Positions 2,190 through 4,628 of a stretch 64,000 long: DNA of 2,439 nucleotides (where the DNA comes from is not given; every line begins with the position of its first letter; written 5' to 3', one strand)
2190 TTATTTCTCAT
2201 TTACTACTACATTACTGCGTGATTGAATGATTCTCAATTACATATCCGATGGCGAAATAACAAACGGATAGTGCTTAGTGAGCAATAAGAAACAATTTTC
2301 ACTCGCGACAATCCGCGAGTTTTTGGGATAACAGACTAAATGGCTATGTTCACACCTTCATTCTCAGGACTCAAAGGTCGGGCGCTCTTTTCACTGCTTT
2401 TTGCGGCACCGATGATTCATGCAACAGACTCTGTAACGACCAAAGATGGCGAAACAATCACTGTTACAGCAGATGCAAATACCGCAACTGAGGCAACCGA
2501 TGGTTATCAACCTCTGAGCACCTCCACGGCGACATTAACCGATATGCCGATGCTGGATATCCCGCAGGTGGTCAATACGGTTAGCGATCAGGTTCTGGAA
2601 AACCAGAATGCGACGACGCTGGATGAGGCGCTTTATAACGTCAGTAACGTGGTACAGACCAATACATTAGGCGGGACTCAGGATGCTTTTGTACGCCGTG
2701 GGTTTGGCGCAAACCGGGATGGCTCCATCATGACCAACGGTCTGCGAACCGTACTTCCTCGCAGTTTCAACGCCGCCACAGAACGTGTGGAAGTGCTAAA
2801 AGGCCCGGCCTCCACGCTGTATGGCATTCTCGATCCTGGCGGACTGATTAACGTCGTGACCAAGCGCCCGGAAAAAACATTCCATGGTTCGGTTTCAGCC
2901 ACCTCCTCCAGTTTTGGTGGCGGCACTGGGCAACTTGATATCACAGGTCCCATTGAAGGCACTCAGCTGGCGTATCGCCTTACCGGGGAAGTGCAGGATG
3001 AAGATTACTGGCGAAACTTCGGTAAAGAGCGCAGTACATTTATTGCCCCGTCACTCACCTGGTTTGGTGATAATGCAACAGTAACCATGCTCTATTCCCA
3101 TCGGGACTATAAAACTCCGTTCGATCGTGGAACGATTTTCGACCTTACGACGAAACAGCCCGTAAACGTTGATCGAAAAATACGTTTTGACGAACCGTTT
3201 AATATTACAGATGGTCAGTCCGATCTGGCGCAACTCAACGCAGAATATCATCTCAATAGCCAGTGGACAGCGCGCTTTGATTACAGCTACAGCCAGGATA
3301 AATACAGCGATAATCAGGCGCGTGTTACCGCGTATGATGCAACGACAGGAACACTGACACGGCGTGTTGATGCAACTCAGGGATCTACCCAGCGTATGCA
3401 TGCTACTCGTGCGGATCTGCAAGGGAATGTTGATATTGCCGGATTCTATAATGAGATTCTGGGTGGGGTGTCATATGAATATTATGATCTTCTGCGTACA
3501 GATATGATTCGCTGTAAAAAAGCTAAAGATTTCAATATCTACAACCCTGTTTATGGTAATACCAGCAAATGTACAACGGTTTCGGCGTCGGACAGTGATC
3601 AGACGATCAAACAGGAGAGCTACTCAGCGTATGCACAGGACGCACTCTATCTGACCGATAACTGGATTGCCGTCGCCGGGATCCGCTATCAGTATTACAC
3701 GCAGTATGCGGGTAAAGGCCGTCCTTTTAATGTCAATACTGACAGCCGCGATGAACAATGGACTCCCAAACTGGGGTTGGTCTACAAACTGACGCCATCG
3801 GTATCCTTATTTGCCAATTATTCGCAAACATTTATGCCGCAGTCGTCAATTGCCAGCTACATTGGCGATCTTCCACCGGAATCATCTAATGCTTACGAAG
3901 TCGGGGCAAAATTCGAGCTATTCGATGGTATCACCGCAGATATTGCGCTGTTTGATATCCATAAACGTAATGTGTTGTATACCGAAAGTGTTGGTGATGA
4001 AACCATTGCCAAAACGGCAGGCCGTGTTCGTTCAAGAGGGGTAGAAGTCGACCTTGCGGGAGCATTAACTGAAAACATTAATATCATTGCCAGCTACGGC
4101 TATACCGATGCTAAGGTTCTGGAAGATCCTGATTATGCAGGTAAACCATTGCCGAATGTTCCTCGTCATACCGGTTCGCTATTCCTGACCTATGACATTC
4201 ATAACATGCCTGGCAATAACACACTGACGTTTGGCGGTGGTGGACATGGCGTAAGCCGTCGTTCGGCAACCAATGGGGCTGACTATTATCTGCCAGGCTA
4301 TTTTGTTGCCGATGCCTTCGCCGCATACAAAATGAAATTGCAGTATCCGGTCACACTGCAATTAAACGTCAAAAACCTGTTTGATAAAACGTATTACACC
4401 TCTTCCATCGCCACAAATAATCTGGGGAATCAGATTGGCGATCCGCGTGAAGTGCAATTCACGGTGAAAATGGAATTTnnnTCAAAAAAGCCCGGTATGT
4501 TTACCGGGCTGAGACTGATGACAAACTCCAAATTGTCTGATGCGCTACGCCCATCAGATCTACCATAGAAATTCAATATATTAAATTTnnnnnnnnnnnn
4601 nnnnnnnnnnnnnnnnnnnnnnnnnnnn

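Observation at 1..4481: Accessory siderophore-type uptake locus with ATPase-first gene order and a divergent TonB-dependent receptor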

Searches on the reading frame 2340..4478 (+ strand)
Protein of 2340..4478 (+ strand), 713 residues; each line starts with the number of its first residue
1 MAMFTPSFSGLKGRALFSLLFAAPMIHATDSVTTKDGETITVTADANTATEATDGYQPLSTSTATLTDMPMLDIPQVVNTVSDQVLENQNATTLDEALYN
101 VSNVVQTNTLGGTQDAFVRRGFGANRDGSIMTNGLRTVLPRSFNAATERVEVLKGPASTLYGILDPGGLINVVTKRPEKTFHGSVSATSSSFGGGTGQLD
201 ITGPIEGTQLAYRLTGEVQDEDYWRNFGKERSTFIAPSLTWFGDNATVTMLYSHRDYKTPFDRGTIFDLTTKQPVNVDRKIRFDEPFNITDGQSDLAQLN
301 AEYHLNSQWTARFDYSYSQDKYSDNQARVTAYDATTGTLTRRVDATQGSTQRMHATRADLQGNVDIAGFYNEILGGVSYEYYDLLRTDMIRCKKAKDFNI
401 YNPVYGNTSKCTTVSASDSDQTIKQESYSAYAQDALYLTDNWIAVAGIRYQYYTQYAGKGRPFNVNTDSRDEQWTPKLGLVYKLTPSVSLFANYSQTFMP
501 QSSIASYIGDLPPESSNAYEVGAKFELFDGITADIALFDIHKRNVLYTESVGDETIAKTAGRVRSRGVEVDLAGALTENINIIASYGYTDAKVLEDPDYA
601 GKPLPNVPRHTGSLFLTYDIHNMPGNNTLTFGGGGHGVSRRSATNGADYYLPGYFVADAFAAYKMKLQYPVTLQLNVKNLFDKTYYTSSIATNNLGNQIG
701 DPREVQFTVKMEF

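Call 8: search_protein_families(library=ncbifam, proteins=[window:2340-4478:+])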
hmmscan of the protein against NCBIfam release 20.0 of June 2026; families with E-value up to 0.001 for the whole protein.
window:2340-4478:+ (713 aa): 27 families (the best 25 are shown)
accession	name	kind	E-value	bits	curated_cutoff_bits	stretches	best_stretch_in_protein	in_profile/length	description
TIGR01783.1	TonB-siderophor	subfamily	4.9e-112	375.7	223.5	1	73-713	1-649/649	TonB-dependent siderophore receptor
NF010651.0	PRK14050.1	equivalog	4.4e-70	236.7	884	1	17-710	21-727/730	TonB-dependent siderophore receptor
NF007465.0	PRK10044.1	equivalog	4.3e-68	230.2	803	1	27-708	29-721/726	ferrichrome porin FhuA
NF010650.0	PRK14049.1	equivalog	1.4e-57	195.4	904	1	35-684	40-704/729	ferrioxamine B receptor precursor protein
NF047944.1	FoxamRcptFoxA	equivalog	7.6e-49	166.6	1300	1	37-688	17-674/697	ferrioxamine B receptor FoxA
NF007447.0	PRK10003.1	equivalog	4.2e-47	160.9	666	1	15-713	19-727/727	ferric-rhodotorulic acid/ferric-coprogen receptor FhuE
NF007349.0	PRK09840.1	equivalog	1.2e-44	152.5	686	2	325-713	348-760/760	catecholate siderophore receptor Fiu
NF049960.1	siderphRecptFauA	equivalog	1.9e-36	125.8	900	1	31-713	33-727/727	TonB-dependent alcaligin siderophore receptor FauA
NF041676.1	FecA_OM_dicitr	equivalog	1.7e-29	102.3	1100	1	409-713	460-773/773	TonB-dependent Fe(3+) dicitrate receptor FecA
TIGR01785.1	TonB-hemin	subfamily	1e-27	96.9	316.85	1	62-713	6-677/677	TonB-dependent heme/hemoglobin receptor family protein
TIGR01786.1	TonB-hemlactrns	subfamily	3e-24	85.4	323.75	1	259-713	258-719/719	TonB-dependent hemoglobin/transferrin/lactoferrin family receptor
NF010012.0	PRK13486.1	equivalog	4e-24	85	924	2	413-622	370-582/696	TonB-dependent receptor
NF010010.0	PRK13483.1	equivalog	1.7e-20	72.6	927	2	414-685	359-638/660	ligand-gated channel protein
NF010038.0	PRK13513.1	equivalog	4.7e-20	71.7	942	2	415-685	351-637/659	ligand-gated channel protein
NF041535.1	TonB_rec_PqqU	equivalog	9.2e-19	67.2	1200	1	69-693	11-651/676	TonB-dependent receptor PqqU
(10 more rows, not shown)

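Call 20: find_homologous_proteins(query=window:2340-4478:+, max_evalue=1e-30)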
Query window:2340-4478:+ (713 aa): 5138 proteins with E <= 1e-30 among 8000 candidates; the best 120 are listed.
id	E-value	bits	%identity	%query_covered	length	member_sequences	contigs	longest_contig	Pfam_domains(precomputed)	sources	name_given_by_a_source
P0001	0.0e+0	1608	99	100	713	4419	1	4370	PF07715.21,PF00593.31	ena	-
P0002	0.0e+0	1465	90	100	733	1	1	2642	PF07715.21,PF00593.31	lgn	-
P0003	0.0e+0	1465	90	100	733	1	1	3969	PF07715.21,PF00593.31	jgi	-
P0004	0.0e+0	1464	90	100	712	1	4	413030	PF07715.21,PF00593.31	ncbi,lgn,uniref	ncbi:TonB-dependent siderophore receptor [Enterobacter chuandaensis]|uniref:TonB-dependent sideropho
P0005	0.0e+0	1464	90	100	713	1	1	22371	PF07715.21,PF00593.31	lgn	-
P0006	0.0e+0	1464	90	100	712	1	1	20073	PF07715.21,PF00593.31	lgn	-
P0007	0.0e+0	1464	90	100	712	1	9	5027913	PF07715.21,PF00593.31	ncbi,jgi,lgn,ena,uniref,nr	ncbi:TonB-dependent siderophore receptor [Enterobacter chuandaensis]|uniref:TonB-dependent sideropho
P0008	0.0e+0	1464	90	100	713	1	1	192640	PF07715.21,PF00593.31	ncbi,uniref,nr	ncbi:TonB-dependent siderophore receptor [Enterobacter quasiroggenkampii]|uniref:TonB-dependent side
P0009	0.0e+0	1464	90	100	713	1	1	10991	PF07715.21,PF00593.31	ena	-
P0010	0.0e+0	1464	90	100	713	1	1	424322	PF07715.21,PF00593.31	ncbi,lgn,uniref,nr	ncbi:TonB-dependent siderophore receptor [Enterobacter quasiroggenkampii]|uniref:TonB-dependent side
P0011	0.0e+0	1464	90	100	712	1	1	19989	PF07715.21,PF00593.31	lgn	-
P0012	0.0e+0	1463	90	100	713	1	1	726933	PF07715.21,PF00593.31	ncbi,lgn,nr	ncbi:TonB-dependent siderophore receptor [Enterobacter roggenkampii]|nr:TonB-dependent siderophore r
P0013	0.0e+0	1463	90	100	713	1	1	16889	PF07715.21,PF00593.31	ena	-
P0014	0.0e+0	1463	90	100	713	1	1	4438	PF07715.21,PF00593.31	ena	-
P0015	0.0e+0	1463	90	100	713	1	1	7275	PF07715.21,PF00593.31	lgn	-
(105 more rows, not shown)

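Call 21: search_solved_structures(query=window:2340-4478:+, max_evalue=1e-10)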
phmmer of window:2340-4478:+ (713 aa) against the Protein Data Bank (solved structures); distinct sequences matched with E-value up to 1e-10: 33.
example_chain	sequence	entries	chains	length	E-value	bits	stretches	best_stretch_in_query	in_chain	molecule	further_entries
6i97_A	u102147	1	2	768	1.1e-48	169.8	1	44-712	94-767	Metal-pseudopaline receptor CntO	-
6z8a_A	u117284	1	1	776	1.1e-48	169.7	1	44-712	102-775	Ferrioxamine receptor FoxA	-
8b43_A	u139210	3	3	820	1.3e-48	169.4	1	44-712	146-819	Metal-pseudopaline receptor CntO | Ferrioxamine receptor FoxA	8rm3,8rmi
3qlb_A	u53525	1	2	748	2e-48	168.9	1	30-693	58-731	Enantio-pyochelin receptor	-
6i96_A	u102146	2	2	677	4.1e-48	167.8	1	52-712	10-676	Metal-pseudopaline receptor CntO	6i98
8a60_A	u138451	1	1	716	5.6e-45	157.5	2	398-708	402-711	Ferrichrome outer membrane transporter/phage receptor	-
8a8c_A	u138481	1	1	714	6.9e-45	157.2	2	398-708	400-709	Ferrichrome outer membrane transporter/phage receptor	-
1qff_A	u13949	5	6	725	3.2e-44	154.9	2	424-708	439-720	FERRIC HYDROXAMATE UPTAKE RECEPTOR | PROTEIN (FERRIC HYDROXAMATE UPTAKE RECEPTOR) | FERRIC HYDROXAMATE RECEPTOR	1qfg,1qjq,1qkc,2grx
2fcp_A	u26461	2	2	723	3.4e-44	154.9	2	424-708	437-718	PROTEIN (FERRIC HYDROXAMATE UPTAKE RECEPTOR) | FhuA iron-ferrichrome transporter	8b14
1by3_A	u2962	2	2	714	5.4e-44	154.2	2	398-708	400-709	PROTEIN (FERRICHROME-IRON RECEPTOR PRECURSOR (FHUA)) | FERRIC HYDROXAMATE UPTAKE PROTEIN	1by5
1fi1_A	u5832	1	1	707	1.1e-43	153.2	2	424-708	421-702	FERRICHROME-IRON RECEPTOR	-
4cu4_A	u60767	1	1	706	1.1e-43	153.2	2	424-708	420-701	FERRICHROME-IRON RECEPTOR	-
1fcp_A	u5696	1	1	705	1.1e-43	153.2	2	424-708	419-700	PROTEIN (FERRIC HYDROXAMATE UPTAKE RECEPTOR)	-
1xkw_A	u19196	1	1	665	2e-36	129.2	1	51-709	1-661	Fe(III)-pyochelin receptor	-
6e4v_A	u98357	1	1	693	3.8e-32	115.1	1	38-689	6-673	FhuE receptor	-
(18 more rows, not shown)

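Call 22: find_related_loci(query=window:2340-4478:+, collection=genome_contigs, flank=10000)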
Query window:2340-4478:+ (713 aa) in genome_contigs; peptide patterns used: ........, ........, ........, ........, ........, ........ (x = any residue, [..] = any of these).
56 stretches matched a pattern; 39 encode a relative of the query (tblastn E <= 1e-3); 39 distinct loci.
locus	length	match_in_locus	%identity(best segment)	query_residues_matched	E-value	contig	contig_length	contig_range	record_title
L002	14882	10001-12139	99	1-713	0e+0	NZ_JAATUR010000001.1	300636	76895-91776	Escherichia coli strain SCPM-O-B-8794 1length=300636, whole genome shotgun sequence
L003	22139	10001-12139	98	1-713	0e+0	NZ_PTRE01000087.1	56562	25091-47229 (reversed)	Escherichia sp. MOD1-EC7003 MOD1-EC7003_87_length_56562_cov_124, whole genome shotgun sequence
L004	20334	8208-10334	90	1-713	0e+0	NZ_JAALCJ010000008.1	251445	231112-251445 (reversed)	Enterobacter cloacae strain M-7 NODE_8_length_251445_cov_91.6359, whole genome shotgun sequence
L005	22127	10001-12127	89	1-713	0e+0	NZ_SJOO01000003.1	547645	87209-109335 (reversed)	Enterobacter wuhouensis strain WCHEW120002 3, whole genome shotgun sequence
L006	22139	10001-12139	90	1-713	0e+0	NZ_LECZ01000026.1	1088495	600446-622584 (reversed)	Enterobacter genomosp. O strain GN03164 contig26, whole genome shotgun sequence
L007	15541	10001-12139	90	1-713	0e+0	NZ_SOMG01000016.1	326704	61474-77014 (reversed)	Lelliottia nimipressuralis strain 51 GCID_CRU_0002_NODE_5.ctg_1, whole genome shotgun sequence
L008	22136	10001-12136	89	1-713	0e+0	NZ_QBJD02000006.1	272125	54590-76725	Enterobacter sp. RIT418 RIT418_S9_6, whole genome shotgun sequence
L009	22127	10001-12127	88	1-713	0e+0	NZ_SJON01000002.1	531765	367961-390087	Enterobacter quasihormaechei strain WCHEQ120003 2, whole genome shotgun sequence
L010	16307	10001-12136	89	1-713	0e+0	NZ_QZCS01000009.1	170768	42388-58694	Enterobacter chuandaensis strain 090028 9, whole genome shotgun sequence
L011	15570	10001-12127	89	1-713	0e+0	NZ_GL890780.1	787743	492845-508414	Enterobacter mori LMG 25706 ENTMO1_scaffold9, whole genome shotgun sequence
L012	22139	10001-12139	87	1-713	0e+0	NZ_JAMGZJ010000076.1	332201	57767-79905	Silvania confinis strain H4N4 NODE_3_length_332201_cov_69.575715, whole genome shotgun sequence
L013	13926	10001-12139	87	1-713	0e+0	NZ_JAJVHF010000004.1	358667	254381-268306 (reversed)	Huaxiibacter chinensis strain 155047 contig00004, whole genome shotgun sequence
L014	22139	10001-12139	88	1-713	0e+0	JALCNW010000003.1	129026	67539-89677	MAG: Enterobacter sp. isolate UW_MP_ENTER5_1 Ga0455787_00097, whole genome shotgun sequence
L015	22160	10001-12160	83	1-713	0e+0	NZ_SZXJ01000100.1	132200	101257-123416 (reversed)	Citrobacter sp. wls619 contig27, whole genome shotgun sequence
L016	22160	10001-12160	82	1-713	0e+0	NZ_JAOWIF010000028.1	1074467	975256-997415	Citrobacter sp. Cu233 218, whole genome shotgun sequence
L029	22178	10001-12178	75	1-713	0e+0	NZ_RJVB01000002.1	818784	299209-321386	Erwinia sp. JUb26 Ga0304838_102, whole genome shotgun sequence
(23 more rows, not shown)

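Call 25: search_protein_families(library=pfam, proteins=[L029:4530-5666:-, L029:3526-4530:-, L029:2603-3520:-, window:2340-4478:+], max_evalue=0.001)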
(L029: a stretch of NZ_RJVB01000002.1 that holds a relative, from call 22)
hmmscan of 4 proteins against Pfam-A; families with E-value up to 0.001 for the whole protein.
L029:4530-5666:- (379 aa): 2 families
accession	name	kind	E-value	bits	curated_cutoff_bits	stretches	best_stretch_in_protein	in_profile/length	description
PF03929.21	PepSY_TM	-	1.1e-54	186.8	28.8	1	10-365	2-295/295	PepSY-associated TM region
PF01292.26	Ni_hydr_CYTB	-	0.0001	22.6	30.1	0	150-231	14-90/179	Prokaryotic cytochrome b561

L029:3526-4530:- (335 aa): 1 family
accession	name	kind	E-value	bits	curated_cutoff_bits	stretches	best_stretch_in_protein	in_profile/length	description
PF12849.12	PBP_like_2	-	2.1e-09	38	27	1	34-301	4-266/267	PBP superfamily domain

L029:2603-3520:- (306 aa): 1 family
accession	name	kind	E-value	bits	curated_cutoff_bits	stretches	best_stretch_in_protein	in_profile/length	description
PF12849.12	PBP_like_2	-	4.6e-06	27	27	1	7-265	15-266/267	PBP superfamily domain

window:2340-4478:+ (713 aa): 2 families
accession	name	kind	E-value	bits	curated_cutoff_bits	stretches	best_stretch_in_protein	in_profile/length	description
PF00593.30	TonB_dep_Rec_b-barrel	-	4.6e-70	238.1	27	1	240-680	7-436/436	TonB dependent receptor-like, beta-barrel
PF07715.20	Plug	-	5.4e-17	62.7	23.9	1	72-168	3-106/107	TonB-dependent Receptor Plug Domain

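Call 41: list_cluster_members(proteins=[window:2340-4478:+, L001:5292-6176:-, L001:6176-7120:-, window:1160-1966:-])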
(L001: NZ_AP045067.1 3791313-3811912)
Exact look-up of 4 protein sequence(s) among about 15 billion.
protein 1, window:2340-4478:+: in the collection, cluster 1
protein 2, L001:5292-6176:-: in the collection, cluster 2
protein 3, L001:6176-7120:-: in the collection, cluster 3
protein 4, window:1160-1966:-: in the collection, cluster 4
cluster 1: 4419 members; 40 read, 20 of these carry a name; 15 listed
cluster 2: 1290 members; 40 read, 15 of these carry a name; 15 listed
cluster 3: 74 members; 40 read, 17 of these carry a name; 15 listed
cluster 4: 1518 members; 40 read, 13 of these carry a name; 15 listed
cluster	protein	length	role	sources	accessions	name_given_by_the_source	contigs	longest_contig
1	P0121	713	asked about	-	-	TonB-dependent siderophore receptor [Escherichia coli] | iron complex outermembrane receptor protein | TonB-dependent receptor n=65 Tax=root TaxID=1 RepID=A0A0J2BAE8_ECOLX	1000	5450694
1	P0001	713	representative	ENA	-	-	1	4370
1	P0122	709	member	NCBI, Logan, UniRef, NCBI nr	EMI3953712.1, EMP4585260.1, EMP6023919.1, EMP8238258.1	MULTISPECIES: TonB-dependent siderophore receptor [Enterobacter cloacae complex] | TonB-dependent siderophore receptor n=1 Tax=Enterobacter cloacae complex TaxID=354276 ... | TonB-dependent siderophore receptor [Enterobacter hormaechei]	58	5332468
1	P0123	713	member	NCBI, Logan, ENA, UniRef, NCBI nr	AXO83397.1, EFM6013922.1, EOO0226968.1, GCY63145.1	TPA: TonB-dependent siderophore receptor [Escherichia coli] | TonB-dependent siderophore receptor n=1 Tax=Escherichia coli TaxID=562 RepID=UPI000E31B130 | TonB-dependent siderophore receptor [Escherichia coli]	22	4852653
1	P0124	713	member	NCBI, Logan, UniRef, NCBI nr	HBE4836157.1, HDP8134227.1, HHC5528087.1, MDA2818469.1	TonB-dependent siderophore receptor [Escherichia coli] | TonB-dependent siderophore receptor n=1 Tax=Escherichia coli TaxID=562 RepID=UPI001C18BD5B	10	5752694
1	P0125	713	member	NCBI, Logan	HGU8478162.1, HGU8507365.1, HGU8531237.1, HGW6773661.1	TPA: TonB-dependent siderophore receptor [Escherichia coli]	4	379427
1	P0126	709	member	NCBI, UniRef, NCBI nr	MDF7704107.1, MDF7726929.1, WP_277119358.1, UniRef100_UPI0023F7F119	TonB-dependent siderophore receptor [Enterobacter hormaechei subsp. steigerwaltii] | TonB-dependent siderophore receptor n=1 Tax=Enterobacter hormaechei TaxID=158836 ... | TonB-dependent siderophore receptor [Enterobacter hormaechei]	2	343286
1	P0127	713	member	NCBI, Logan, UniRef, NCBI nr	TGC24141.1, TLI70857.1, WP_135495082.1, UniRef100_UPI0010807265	TonB-dependent siderophore receptor [Escherichia sp. E1130] | TonB-dependent siderophore receptor n=1 Tax=Escherichia sp. E1130 TaxID=2041645 ...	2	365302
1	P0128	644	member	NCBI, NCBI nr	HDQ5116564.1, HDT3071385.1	TPA: TonB-dependent siderophore receptor, partial [Escherichia coli] | TonB-dependent siderophore receptor [Escherichia coli]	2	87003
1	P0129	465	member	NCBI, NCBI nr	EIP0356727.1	TonB-dependent siderophore receptor, partial [Escherichia coli] | TonB-dependent siderophore receptor [Escherichia coli]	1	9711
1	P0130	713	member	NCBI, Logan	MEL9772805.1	TonB-dependent siderophore receptor [Escherichia coli]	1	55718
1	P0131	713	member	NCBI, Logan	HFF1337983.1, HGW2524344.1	TPA: TonB-dependent siderophore receptor [Escherichia coli]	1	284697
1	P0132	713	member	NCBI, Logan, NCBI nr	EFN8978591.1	TonB-dependent siderophore receptor [Escherichia coli]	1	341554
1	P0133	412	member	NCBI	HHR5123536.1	TPA: TonB-dependent siderophore receptor, partial [Escherichia coli]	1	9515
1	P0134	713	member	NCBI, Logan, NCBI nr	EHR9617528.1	TonB-dependent siderophore receptor [Escherichia coli]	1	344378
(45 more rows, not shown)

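Call 60: search_protein_representatives(protein=window:2340-4478:+)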
Query: 713 residues. Proteins with E-value up to 0.001 (for the whole library): 27553; up to 1e-10: 10189; up to 1e-30: 2722. The best 150 are listed.
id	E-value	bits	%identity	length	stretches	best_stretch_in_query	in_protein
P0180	8.3e-274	927.0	60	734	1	35-709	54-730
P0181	7.5e-192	656.1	47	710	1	48-711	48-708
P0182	7.4e-185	633.0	46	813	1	46-713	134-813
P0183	5.6e-184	630.1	45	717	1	17-713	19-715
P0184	1.7e-177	608.6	46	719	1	42-710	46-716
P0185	3.3e-156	538.3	42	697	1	19-713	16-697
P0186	5.2e-156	537.7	44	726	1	33-712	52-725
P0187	1.2e-153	529.9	40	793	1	43-713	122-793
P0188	3.4e-152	525.1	42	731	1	51-713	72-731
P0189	2.6e-145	502.3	42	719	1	16-713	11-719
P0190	6.3e-142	491.1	52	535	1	46-489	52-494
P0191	3.1e-141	488.8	88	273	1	249-492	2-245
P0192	5.8e-138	478.0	46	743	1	39-575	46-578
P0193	1.7e-134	466.6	51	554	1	38-465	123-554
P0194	1.2e-131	457.1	38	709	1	15-713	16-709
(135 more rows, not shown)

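Call 61: find_encoding_contigs(protein=P0180, flank=10000, max_places=3)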
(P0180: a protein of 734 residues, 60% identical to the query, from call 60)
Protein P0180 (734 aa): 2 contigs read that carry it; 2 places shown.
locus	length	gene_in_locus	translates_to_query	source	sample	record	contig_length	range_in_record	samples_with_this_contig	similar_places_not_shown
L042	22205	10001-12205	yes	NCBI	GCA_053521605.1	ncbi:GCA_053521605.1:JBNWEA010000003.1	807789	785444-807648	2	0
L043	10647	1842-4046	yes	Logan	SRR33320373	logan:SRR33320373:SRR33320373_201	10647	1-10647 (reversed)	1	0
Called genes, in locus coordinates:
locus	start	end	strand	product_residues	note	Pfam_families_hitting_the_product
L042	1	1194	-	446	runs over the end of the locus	PF03972:MmgE_PrpD_N, PF19305:MmgE_PrpD_C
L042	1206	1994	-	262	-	PF00005:ABC_tran, PF13555:AAA_29, PF02463:SMC_N, PF13304:AAA_21 (faint)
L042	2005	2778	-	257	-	PF00528:BPD_transp_1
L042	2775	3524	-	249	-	PF00528:BPD_transp_1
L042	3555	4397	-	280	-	PF00497:SBP_bac_3, PF12974:Phosphonate-bd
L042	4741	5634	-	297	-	PF01418:HTH_6, PF01380:SIS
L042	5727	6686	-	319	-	PF01497:Peripla_BP_2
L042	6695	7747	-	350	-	PF01032:FecCD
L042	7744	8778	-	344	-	PF01032:FecCD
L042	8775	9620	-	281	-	PF00005:ABC_tran, PF13555:AAA_29 (weak), PF02463:SMC_N (faint), PF13304:AAA_21 (faint)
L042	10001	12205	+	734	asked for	PF07715:Plug, PF00593:TonB_dep_Rec_b-barrel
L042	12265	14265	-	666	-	PF00990:GGDEF, PF00563:EAL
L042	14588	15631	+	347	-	PF13649:Methyltransf_25 (weak)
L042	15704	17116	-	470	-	PF00672:HAMP, PF00512:HisKA, PF02518:HATPase_c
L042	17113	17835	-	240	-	PF00072:Response_reg, PF00486:Trans_reg_C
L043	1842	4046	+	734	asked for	PF07715:Plug, PF00593:TonB_dep_Rec_b-barrel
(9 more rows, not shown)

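Call 62: find_encoding_contigs(protein=P0181, flank=10000, max_places=3)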
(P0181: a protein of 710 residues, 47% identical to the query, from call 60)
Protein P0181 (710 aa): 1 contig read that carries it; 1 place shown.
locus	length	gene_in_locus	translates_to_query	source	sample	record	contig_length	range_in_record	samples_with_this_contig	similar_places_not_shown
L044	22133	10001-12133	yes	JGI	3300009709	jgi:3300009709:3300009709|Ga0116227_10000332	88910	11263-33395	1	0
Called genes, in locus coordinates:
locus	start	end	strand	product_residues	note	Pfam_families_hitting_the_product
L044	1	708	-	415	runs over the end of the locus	PF01743:PolyA_pol, PF12627:PolyA_pol_RNAbd, PF01966:HD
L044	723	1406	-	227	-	PF02798:GST_N (weak), PF13417:GST_N_3, PF13409:GST_N_2, PF13410:GST_C_2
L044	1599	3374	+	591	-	PF07696:7TMR-DISMED2, PF07695:7TMR-DISM_7TM, PF00990:GGDEF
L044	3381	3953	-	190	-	PF01812:5-FTHF_cyc-lig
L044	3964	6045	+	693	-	PF01464:SLT, PF27553:SLT_superhelical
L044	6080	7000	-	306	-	PF00753:Lactamase_B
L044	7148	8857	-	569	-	PF00501:AMP-binding, PF13193:AMP-binding_C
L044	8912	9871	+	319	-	PF12146:Hydrolase_4 (faint), PF00561:Abhydrolase_1 (weak), PF02089:Palm_thioest (weak), PF12697:Abhydrolase_6, PF07819:PGAP1, PF24096:DUF7379 (weak)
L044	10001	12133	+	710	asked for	PF07715:Plug, PF00593:TonB_dep_Rec_b-barrel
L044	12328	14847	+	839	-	PF03929:PepSY_TM, PF00258:Flavodoxin_1, PF00175:NAD_binding_1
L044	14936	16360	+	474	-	PF00171:Aldedh, PF05893:LuxC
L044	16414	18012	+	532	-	PF00732:GMC_oxred_N, PF00890:FAD_binding_2, PF05834:Lycopene_cycl (weak), PF05199:GMC_oxred_C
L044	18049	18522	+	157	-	PF01047:MarR (faint), PF13404:HTH_AsnC-type, PF13412:HTH_24, PF01037:AsnC_trans_reg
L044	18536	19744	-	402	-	PF13487:HD_5, PF01966:HD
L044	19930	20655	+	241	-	PF13302:Acetyltransf_3, PF00583:Acetyltransf_1 (weak)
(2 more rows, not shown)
